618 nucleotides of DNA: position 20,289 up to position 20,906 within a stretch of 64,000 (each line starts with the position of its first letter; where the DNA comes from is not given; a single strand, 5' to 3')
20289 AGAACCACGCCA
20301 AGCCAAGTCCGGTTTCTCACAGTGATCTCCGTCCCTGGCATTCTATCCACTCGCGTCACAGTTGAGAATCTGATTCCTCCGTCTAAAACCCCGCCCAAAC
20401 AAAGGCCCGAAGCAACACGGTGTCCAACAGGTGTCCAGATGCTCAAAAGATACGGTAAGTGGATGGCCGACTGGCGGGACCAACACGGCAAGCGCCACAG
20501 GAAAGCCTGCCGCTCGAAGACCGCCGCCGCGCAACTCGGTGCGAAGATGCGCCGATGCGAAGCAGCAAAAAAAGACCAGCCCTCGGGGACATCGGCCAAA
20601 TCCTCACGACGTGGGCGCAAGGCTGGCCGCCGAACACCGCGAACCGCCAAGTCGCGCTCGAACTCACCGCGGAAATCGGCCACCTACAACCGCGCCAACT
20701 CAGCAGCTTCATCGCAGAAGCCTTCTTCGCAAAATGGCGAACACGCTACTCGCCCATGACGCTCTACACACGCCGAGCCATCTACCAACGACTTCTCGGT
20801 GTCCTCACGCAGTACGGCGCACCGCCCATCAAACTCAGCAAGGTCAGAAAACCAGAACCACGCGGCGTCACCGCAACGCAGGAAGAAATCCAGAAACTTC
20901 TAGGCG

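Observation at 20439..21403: Integrase split at a slippery A AAA AAA run: possible programmed -1 frameshift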

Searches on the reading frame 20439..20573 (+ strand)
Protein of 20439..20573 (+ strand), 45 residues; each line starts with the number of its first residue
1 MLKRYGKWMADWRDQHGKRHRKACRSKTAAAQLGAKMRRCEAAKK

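Call 49: find_homologous_proteins(query=A4, max_evalue=0.1)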
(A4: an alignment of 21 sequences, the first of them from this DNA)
Query A4 (21 sequences) (45 aa, profile of the alignment): 48 proteins with E <= 0.1 among 232 candidates.
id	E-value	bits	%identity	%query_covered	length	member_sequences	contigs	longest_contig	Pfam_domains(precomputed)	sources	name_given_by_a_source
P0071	6.5e-19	85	62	100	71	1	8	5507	-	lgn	-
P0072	9.9e-19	85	71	100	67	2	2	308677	-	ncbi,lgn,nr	ncbi:MAG: hypothetical protein LAN61_10530 [Acidobacteriia bacterium]|nr:hypothetical protein [Terri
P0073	1.1e-18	85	58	100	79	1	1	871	-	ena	-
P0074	9.1e-18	82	60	100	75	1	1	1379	-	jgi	-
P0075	1.1e-17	82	53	100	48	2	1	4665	-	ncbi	-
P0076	1.9e-17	81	58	100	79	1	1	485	-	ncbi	-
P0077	2.1e-17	81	67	100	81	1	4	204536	-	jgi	jgi:hypothetical protein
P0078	2.5e-17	80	49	100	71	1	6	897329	-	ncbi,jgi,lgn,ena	jgi:hypothetical protein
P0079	2.6e-17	80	61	73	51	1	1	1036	-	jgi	jgi:hypothetical protein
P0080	2.8e-17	80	49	100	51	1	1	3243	-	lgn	-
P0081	6.9e-17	79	51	100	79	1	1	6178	-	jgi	jgi:hypothetical protein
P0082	1.3e-16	78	58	100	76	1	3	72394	-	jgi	jgi:hypothetical protein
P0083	1.6e-16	78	58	100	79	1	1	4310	-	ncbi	-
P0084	2.0e-16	78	71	76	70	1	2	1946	-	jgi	jgi:hypothetical protein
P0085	2.0e-16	77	56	100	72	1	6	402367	-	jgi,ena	jgi:hypothetical protein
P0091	4.9e-15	73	51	100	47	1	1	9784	-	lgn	-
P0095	7.4e-14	69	47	84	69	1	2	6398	-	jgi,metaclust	jgi:hypothetical protein|metaclust:\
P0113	2.1e-11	61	51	87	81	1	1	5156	-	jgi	jgi:hypothetical protein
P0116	1.8e-10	58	51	82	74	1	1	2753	-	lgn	-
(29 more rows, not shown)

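Call 50: search_solved_structures(query=A4, max_evalue=10, show_alignments=2)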
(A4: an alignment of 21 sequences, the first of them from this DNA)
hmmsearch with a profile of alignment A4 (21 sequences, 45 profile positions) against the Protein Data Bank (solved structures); distinct sequences matched with E-value up to 10: 2.
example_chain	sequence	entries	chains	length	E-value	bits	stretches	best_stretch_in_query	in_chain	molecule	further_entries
9fi8_HR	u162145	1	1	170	0.36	14.2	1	6-27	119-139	AP2 domain transcription factor AP2IX-6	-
2m72_A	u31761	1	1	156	1.1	12.6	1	9-20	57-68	Uncharacterized thioredoxin-like protein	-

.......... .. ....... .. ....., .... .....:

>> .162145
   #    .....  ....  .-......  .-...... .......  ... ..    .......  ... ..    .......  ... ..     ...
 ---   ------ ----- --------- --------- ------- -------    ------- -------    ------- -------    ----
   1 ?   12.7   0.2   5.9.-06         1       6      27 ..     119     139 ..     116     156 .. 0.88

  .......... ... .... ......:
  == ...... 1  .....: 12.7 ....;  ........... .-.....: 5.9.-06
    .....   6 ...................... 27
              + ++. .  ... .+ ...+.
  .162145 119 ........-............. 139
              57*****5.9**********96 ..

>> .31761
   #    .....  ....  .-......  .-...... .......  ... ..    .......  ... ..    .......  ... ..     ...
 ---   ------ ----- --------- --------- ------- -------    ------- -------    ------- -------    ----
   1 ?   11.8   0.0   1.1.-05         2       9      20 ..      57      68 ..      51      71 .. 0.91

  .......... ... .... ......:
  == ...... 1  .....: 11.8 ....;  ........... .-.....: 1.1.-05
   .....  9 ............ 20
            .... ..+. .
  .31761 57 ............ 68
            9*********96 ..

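Call 72: find_encoding_contigs(protein=P0113, flank=1500, max_places=1)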
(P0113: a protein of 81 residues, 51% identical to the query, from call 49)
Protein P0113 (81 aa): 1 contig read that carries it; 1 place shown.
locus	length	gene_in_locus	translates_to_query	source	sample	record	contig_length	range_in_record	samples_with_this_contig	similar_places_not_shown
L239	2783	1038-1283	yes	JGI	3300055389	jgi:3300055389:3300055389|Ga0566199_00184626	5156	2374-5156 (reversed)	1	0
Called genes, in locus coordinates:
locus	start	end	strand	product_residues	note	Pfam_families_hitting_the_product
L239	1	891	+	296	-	?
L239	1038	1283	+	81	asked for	-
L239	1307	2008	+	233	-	PF00589:Phage_integrase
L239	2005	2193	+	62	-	-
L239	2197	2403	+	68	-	-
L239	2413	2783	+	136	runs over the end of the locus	-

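Call 73: find_encoding_contigs(protein=P0095, flank=1500, max_places=1)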
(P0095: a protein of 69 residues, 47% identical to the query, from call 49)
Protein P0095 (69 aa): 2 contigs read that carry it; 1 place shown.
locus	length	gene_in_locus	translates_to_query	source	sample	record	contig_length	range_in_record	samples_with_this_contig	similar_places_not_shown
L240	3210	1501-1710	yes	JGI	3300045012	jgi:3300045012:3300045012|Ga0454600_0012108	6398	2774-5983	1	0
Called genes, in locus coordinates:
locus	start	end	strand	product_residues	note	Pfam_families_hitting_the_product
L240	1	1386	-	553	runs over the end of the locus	PF13506:Glyco_transf_21, PF00535:Glycos_transf_2, PF13641:Glyco_tranf_2_3, PF13632:Glyco_trans_2_3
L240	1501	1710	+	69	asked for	-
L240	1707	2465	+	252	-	PF00589:Phage_integrase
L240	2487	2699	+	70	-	-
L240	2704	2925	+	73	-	-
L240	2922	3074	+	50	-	-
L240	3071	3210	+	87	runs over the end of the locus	-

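Call 74: find_encoding_contigs(protein=P0116, flank=1500, max_places=1)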
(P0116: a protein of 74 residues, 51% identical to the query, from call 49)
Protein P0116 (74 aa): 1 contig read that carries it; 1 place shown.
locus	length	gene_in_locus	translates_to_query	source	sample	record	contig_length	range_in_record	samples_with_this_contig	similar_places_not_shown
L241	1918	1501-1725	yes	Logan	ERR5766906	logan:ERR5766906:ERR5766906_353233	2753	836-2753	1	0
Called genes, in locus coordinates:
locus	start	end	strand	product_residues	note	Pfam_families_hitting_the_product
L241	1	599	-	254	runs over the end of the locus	-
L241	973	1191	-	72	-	-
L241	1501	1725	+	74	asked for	-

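Call 75: find_encoding_contigs(protein=P0091, flank=1500, max_places=1)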
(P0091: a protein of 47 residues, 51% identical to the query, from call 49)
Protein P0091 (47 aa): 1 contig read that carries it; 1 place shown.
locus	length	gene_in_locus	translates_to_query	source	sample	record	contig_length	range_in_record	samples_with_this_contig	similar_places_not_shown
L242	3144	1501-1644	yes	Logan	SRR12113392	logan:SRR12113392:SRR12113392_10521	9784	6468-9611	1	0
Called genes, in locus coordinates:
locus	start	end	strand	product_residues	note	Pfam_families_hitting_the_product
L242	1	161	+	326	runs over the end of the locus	PF02129:Peptidase_S15 (weak), PF12146:Hydrolase_4, PF00561:Abhydrolase_1, PF12697:Abhydrolase_6, PF00326:Peptidase_S9 (faint)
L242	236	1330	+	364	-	PF00144:Beta-lactamase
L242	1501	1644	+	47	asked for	-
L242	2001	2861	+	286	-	PF00589:Phage_integrase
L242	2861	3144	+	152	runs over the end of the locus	?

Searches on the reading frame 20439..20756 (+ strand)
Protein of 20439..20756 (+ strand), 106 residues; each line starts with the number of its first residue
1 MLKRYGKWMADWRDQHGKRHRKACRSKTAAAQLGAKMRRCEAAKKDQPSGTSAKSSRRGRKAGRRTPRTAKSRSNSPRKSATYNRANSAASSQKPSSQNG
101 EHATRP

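Call 7: search_protein_families(library=pfam, proteins=[window:20439-20756:+], max_evalue=1)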
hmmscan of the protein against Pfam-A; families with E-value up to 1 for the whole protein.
seq(106 aa): 0 families

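Call 63: predict_structure(alignment_id=A6)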
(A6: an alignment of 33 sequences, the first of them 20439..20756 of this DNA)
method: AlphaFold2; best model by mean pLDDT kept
length: 106 residues; sequences in the alignment: 33
mean_pLDDT: 75.1   pTM: 0.42
mean pLDDT of the five models: 75.1, 73.3, 72.5, 72.5, 72.3
residues with pLDDT >= 90: 39; 70-90: 8; 50-70: 58; < 50: 1
segments of 3 or more residues with pLDDT < 50: none
pLDDT, mean of each block of 10 residues (from residue 1): 93 94 96 95 76 68 65 58 56 58 61
secondary structure, 60 per line:
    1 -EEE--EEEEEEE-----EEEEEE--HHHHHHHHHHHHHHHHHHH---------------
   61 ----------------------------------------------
elements in order: E2-4 E7-13 E19-24 H27-45

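Call 69: fold_search(model_id=the predicted structure, library=pdb)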
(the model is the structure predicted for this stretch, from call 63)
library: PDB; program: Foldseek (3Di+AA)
matches with E <= 10: 277; with E <= 0.001: 0
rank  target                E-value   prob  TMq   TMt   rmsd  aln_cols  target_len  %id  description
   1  7bqb_MODEL_1_A        8.9e-01  0.33  0.25  0.25   9.3        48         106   19  Solution NMR structure of NF6; de novo designed protein with a novel fold (released 2021-03-24)
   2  4fjv_B                1.2e+00  0.21  0.17  0.22   7.2        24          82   12  Crystal Structure of Human Otubain2 and Ubiquitin Complex (released 2013-06-12)
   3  9i05_Xn               1.3e+00  0.85  0.32  0.19   2.0        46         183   20  Cryo-EM structure of the large subunit of the mitochondrial ribosome from Toxoplasma gondii (released 2025-06-11)
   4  7bpp_MODEL_1_A        2.1e+00  0.16  0.24  0.24  10.2        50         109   14  Solution NMR structure of NF5; de novo designed protein with a novel fold (released 2021-03-24)
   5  1k50_A                2.1e+00  0.14  0.22  0.33   4.2        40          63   18  A V49A Mutation Induces 3D Domain Swapping in the B1 Domain of Protein L from Peptostreptococcus magnus (released 2001-12-05)
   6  1ttn_MODEL_1_A        2.3e+00  0.14  0.21  0.26   5.4        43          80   23  Solution structure of the ubiquitin-like domain of human DC-UBP from dendritic cells (released 2005-07-05)
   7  3b0a_D                2.3e+00  0.12  0.18  0.14   6.7        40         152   15  Crystal structure of the mouse HOIL1-L-NZF in complex with linear di-ubiquitin (released 2011-12-14)
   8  8svj_B                2.4e+00  0.14  0.23  0.29   4.9        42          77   19  Ubiquitin variant i53: mutant VHH with 53BP1 Tudor domain (released 2024-03-27)
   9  4hjg_E                2.6e+00  0.15  0.23  0.33   4.0        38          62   16  Meditope-enabled trastuzumab (released 2013-10-09)
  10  1mhh_E                2.6e+00  0.15  0.23  0.33   3.9        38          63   16  Structure of P. magnus protein L mutant bound to a mouse Fab (released 2003-01-14)
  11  8svi_B                2.8e+00  0.15  0.22  0.28   4.0        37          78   16  Ubiquitin variant i53:Mutant L67H with 53BP1 Tudor domain (released 2024-03-27)
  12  2dzk_MODEL_1_A        2.8e+00  0.13  0.22  0.22   5.6        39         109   18  Structure of the UBX domain in Mouse UBX Domain-Containing Protein 2 (released 2007-03-29)
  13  9a5c_B                2.8e+00  0.12  0.20  0.10  17.2        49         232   18  Integrative model of GLPD-DNAD by crosslinking MS and deep learning (released 2024-09-18)
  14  1ymh_E                3.0e+00  0.15  0.24  0.35   3.8        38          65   18  anti-HCV Fab 19D9D6 complexed with protein L (PpL) mutant A66W (released 2005-05-31)
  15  5n9v_MODEL_1_A        3.0e+00  0.15  0.16  0.21   0.8        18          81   11  NMR solution structure of ubl5 domain from polyubiquitin locus of T.thermophila. (released 2018-03-21)
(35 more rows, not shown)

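Call 94: search_protein_representatives(alignment_id=A6)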
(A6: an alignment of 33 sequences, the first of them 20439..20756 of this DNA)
Query: 33 sequences, 76 profile positions. Proteins with E-value up to 0.001 (for the whole library): 506; up to 1e-10: 156; up to 1e-30: 0. The best 150 are listed.
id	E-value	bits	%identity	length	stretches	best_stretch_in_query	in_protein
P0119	6.7e-23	97.3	-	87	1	1-75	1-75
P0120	1.9e-22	95.8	-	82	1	1-73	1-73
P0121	3.1e-22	95.2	-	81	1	1-73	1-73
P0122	1.1e-21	93.4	-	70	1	1-64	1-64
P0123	1.3e-21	93.2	-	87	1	1-75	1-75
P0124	1.5e-21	93.0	-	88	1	1-73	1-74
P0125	2.3e-21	92.4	-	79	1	1-74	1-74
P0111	5.8e-21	91.1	-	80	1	1-74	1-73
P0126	7.8e-21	90.7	-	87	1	1-72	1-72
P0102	1.0e-20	90.3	-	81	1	1-75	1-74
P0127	2.9e-20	88.9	-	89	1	1-69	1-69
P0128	3.0e-20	88.8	-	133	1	1-68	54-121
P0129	9.7e-20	87.2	-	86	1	1-75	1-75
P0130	1.8e-19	86.3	-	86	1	1-75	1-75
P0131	2.0e-19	86.2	-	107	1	1-67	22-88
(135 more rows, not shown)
